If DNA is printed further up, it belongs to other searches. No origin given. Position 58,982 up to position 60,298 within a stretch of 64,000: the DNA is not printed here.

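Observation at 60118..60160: Perfect LexA box overlapping the intI start and promoter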

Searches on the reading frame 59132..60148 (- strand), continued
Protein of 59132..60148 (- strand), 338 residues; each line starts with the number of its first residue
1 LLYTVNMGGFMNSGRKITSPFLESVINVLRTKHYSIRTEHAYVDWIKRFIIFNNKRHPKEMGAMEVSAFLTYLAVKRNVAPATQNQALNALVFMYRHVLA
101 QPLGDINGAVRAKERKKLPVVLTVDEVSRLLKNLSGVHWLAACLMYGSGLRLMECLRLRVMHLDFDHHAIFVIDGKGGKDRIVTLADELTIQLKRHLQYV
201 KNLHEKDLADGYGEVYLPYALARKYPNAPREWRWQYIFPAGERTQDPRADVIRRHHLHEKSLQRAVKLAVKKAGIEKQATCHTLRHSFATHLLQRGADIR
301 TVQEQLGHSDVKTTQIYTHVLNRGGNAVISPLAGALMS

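Call 38: find_encoding_contigs(protein=P0161, flank=10000, max_places=2)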
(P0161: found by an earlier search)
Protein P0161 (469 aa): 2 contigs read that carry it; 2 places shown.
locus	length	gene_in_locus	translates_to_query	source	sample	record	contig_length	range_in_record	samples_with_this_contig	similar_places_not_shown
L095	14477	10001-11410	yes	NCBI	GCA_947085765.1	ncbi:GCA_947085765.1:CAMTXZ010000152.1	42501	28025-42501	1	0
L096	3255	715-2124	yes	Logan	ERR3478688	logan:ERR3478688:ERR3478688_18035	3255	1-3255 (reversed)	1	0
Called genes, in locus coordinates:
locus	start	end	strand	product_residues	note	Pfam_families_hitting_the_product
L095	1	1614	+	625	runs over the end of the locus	PF00012:HSP70, PF06723:MreB_Mbl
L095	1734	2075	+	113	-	PF00111:Fer2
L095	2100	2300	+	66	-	PF04384:Fe-S_assembly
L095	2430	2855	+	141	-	PF00334:NDK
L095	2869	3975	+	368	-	PF21016:RlmN_N, PF04055:Radical_SAM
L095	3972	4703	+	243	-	PF00515:TPR_1 (weak), PF07719:TPR_2 (weak), PF13424:TPR_12 (weak), PF13414:TPR_11, PF13432:TPR_16 (weak), PF14559:TPR_19 (weak), PF21033:RMD1-3 (weak), PF13424:TPR_12, +10 more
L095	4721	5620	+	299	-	PF13413:HTH_25, PF13464:RodZ_C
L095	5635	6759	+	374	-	PF04551:GcpE, PF26540:GcpE_C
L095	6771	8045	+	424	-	PF13393:tRNA-synt_His, PF00587:tRNA-synt_2b, PF03129:HGTP_anticodon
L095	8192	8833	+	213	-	PF09976:TPR_21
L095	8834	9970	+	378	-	PF01011:PQQ (faint), PF25293:Beta-prop_EMC1_N (faint), PF13570:Beta-prop_ACSF4, PF13360:PQQ_2, PF25292:Beta-prop_CGLA (faint), PF13570:Beta-prop_ACSF4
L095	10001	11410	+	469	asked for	PF00005:ABC_tran (faint), PF00350:Dynamin_N (faint), PF01926:MMR_HSR1, PF02421:FeoB_N, PF00009:GTP_EFTU, PF01926:MMR_HSR1, PF02421:FeoB_N, PF14714:KH_dom-like, +4 more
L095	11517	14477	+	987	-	?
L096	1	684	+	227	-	?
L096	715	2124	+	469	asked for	PF00005:ABC_tran (faint), PF00350:Dynamin_N (faint), PF01926:MMR_HSR1, PF02421:FeoB_N, PF00009:GTP_EFTU, PF01926:MMR_HSR1, PF02421:FeoB_N, PF14714:KH_dom-like, +4 more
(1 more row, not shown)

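Call 50: find_encoding_contigs(protein=P0155, flank=10000, max_places=3)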
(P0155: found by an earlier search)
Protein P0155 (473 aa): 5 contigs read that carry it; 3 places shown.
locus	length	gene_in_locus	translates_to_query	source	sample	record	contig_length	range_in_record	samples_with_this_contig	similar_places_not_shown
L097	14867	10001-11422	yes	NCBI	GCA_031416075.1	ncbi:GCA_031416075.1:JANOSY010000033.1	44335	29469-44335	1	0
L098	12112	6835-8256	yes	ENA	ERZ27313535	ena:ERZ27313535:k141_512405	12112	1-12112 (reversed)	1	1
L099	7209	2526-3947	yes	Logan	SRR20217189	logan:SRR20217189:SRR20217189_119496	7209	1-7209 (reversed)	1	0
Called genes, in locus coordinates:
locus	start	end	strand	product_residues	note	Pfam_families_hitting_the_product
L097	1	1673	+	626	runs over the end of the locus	PF00012:HSP70, PF06723:MreB_Mbl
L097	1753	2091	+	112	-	PF00111:Fer2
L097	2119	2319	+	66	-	PF04384:Fe-S_assembly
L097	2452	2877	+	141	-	PF00334:NDK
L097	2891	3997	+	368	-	PF21016:RlmN_N, PF04055:Radical_SAM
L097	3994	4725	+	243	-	PF12895:ANAPC3 (faint), PF13176:TPR_7 (faint), PF00515:TPR_1 (weak), PF07719:TPR_2 (weak), PF13414:TPR_11, PF13431:TPR_17 (weak), PF13424:TPR_12, PF00515:TPR_1 (weak), +5 more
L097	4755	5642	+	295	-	PF13413:HTH_25, PF13464:RodZ_C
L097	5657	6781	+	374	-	PF04551:GcpE, PF26540:GcpE_C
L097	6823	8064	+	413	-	PF13393:tRNA-synt_His, PF00587:tRNA-synt_2b, PF03129:HGTP_anticodon (weak)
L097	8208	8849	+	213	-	PF09976:TPR_21, PF14559:TPR_19 (faint)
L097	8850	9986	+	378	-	PF01011:PQQ (faint), PF25293:Beta-prop_EMC1_N (faint), PF13570:Beta-prop_ACSF4, PF13360:PQQ_2, PF13570:Beta-prop_ACSF4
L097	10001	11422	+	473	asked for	PF00005:ABC_tran (faint), PF00350:Dynamin_N (faint), PF01926:MMR_HSR1, PF02421:FeoB_N, PF00009:GTP_EFTU, PF01926:MMR_HSR1, PF02421:FeoB_N, PF14714:KH_dom-like, +4 more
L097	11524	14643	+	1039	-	PF00912:Transgly, PF00905:Transpeptidase (faint)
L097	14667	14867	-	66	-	?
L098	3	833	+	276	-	?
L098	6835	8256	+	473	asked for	PF00005:ABC_tran (faint), PF00350:Dynamin_N (faint), PF01926:MMR_HSR1, PF02421:FeoB_N, PF00009:GTP_EFTU, PF01926:MMR_HSR1, PF02421:FeoB_N, PF14714:KH_dom-like, +4 more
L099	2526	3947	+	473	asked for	PF00005:ABC_tran (faint), PF00350:Dynamin_N (faint), PF01926:MMR_HSR1, PF02421:FeoB_N, PF00009:GTP_EFTU, PF01926:MMR_HSR1, PF02421:FeoB_N, PF14714:KH_dom-like, +4 more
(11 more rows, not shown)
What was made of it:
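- Tried and rejected: I tried to reach the orthologous promoter in sister genomes through Der (calls 38, 50).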

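Call 56: search_dna_similar(query=window:59132-60118:-, collection=plasmids, mode=protein, max_rows=25, rows=spread)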
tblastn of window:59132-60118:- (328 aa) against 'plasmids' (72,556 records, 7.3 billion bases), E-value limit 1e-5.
The search stops at 5000 records and this limit was reached: more records match than are counted here, and every count below describes the 5000 best-scoring records only.
Records with a match: at least 5000; places in all: 6943; records where one place covers at least 80% of the query: 5000.
Best place of each record, by identity: <60% 5000.
By first word of the organism name: Klebsiella 1841; Escherichia 1437; Salmonella 478; Enterobacter 397; Pseudomonas 178; Citrobacter 141; Shigella 80; Providencia 66; Aeromonas 59; Acinetobacter 54; and 43 more.
By predicted mobility (MOB-suite, as given by PLSDB): conjugative 3606; non-mobilizable 740; mobilizable 654.
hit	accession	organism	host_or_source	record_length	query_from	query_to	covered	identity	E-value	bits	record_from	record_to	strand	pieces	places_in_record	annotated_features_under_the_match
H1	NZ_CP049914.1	Vibrio sp. HDW18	Anodonta arcaeformis,single bacterial ...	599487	6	323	97%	55.5%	7e-110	358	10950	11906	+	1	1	integron integrase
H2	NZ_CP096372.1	Providencia sp. PROV002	Clinical or host-associated ...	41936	12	322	95%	50.8%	2e-90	301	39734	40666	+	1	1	intI1: class 1 integron integrase IntI1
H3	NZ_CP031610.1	Escherichia coli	Homo sapiens,Rectal swab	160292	12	322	95%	50.8%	2e-90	301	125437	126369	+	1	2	intI1: class 1 integron integrase IntI1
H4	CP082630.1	Salmonella enterica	ground turkey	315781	12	322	95%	50.8%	2e-90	301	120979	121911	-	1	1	intI1: class 1 integron integrase IntI1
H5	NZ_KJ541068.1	Serratia marcescens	Homo sapiens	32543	12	322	95%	50.8%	6e-90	300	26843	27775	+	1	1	intI1: class 1 integron integrase IntI1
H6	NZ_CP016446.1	Pseudomonas putida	-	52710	12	322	95%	50.8%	6e-90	300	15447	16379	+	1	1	intI1: class 1 integron integrase IntI1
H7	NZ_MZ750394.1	Enterobacter hormaechei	Homo sapiens,clinical sample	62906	12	322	95%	50.8%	6e-90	300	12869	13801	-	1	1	intI1: class 1 integron integrase IntI1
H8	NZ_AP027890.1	Escherichia coli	Homo sapiens,whole organism,feces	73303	12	322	95%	50.8%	6e-90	300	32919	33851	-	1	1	intI1: class 1 integron integrase IntI1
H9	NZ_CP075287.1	Klebsiella pneumoniae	a feces sample of swine origin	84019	12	322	95%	50.8%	6e-90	300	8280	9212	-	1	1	intI1: class 1 integron integrase IntI1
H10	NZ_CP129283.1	Escherichia coli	Chicken,bacterium,liver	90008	12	322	95%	50.8%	6e-90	300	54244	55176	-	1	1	intI1: class 1 integron integrase IntI1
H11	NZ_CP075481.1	Escherichia coli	pig,genome,pig farm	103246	12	322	95%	50.8%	6e-90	300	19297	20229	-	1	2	intI1: class 1 integron integrase IntI1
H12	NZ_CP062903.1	Escherichia coli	Sus scrofa domesticus,feces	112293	12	322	95%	50.8%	6e-90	300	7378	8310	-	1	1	intI1: class 1 integron integrase IntI1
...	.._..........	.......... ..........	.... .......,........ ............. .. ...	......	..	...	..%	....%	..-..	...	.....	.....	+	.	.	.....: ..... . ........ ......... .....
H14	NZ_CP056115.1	Escherichia coli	Homo sapiens,Pure culture,urine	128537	12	322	95%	50.8%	6e-90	300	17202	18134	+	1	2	intI1: class 1 integron integrase IntI1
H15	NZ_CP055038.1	Shigella flexneri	Shek Wu Hui WWTPs_60 WWTPs effluent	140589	12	322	95%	50.8%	7e-90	300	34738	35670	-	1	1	intI1: class 1 integron integrase IntI1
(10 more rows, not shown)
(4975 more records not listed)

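Call 57: get_annotated_region(hit=H5, flank=400)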
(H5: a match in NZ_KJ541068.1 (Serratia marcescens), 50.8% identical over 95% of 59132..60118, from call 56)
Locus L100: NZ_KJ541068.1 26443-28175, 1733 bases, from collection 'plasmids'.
description: Serratia marcescens strain A4Y426 plasmid pG5A4Y426, complete sequence
organism: Serratia marcescens (NCBI taxid 615)
taxonomy: Bacteria; Pseudomonadota; Gammaproteobacteria; Enterobacterales; Yersiniaceae; Serratia; Serratia marcescens
host: -; source: Homo sapiens; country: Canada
typing (MOB-suite, as given by PLSDB): mobilizable; replicon rep_cluster_658; relaxase MOBQ
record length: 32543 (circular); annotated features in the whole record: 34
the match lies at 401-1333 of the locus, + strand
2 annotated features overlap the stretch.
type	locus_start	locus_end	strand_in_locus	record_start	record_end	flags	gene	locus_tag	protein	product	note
CDS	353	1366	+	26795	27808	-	intI1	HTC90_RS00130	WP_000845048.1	class 1 integron integrase IntI1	-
CDS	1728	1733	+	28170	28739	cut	-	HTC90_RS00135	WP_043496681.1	recombinase family protein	GO:0006310 - DNA recombination [Evidence IEA]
